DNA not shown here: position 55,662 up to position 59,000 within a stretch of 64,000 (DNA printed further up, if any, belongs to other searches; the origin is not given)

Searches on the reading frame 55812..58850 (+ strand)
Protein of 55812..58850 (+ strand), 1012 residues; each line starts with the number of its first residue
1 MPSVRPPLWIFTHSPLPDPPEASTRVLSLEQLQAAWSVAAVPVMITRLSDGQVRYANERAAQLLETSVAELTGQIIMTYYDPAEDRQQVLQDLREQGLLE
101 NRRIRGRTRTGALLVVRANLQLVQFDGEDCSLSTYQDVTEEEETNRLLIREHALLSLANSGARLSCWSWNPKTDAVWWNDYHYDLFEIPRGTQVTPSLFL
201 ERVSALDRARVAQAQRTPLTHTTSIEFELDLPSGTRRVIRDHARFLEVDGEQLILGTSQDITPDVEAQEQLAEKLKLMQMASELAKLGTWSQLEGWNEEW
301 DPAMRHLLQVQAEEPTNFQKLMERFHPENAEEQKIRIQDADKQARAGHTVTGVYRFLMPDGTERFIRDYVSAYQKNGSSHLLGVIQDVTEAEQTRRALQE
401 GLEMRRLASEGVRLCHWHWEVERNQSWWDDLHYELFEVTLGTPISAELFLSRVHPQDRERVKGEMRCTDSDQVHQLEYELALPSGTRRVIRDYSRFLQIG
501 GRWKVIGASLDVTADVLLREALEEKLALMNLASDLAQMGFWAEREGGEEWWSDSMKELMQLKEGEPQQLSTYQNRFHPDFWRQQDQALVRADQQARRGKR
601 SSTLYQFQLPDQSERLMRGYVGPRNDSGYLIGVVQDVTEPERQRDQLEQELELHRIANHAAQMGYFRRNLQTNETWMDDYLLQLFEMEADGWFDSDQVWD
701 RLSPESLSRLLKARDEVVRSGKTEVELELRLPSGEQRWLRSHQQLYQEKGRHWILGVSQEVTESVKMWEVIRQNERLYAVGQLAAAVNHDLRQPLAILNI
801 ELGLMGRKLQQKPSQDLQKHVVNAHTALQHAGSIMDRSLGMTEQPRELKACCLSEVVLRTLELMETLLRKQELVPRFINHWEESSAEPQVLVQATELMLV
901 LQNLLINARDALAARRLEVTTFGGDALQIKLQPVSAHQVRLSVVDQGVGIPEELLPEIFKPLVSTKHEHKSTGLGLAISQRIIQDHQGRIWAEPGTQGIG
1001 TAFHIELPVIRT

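Call 6: search_protein_families(library=pfam, proteins=[window:55812-58850:+], max_evalue=0.01)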
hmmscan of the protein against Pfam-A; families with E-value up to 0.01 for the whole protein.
window:55812-58850:+ (1012 aa): 8 families
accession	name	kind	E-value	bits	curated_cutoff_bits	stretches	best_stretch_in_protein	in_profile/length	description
PF08447.18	PAS_3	-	2.1e-21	76.4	25.6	2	299-383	3-87/89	PAS fold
PF02518.31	HATPase_c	-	1.8e-20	73.9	26.4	1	895-1009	4-109/111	Histidine kinase-, DNA gyrase B-, and HSP90-like ATPase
PF00989.32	PAS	-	2.3e-16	60.3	22.6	2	34-124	5-97/113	PAS fold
PF08448.16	PAS_4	-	4.8e-11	43.3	23.1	0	49-94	13-57/110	PAS fold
PF13426.13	PAS_9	-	2.9e-09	37.6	27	1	43-140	4-103/103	PAS domain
PF00512.31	HisKA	-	0.00017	22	26.9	1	780-839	2-58/66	His Kinase A (phospho-acceptor) domain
PF08670.17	MEKHLA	-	0.0012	19.1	23.7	1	33-111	31-111/143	MEKHLA domain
PF13188.13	PAS_8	-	0.0013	19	21.8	0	39-84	10-55/65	PAS domain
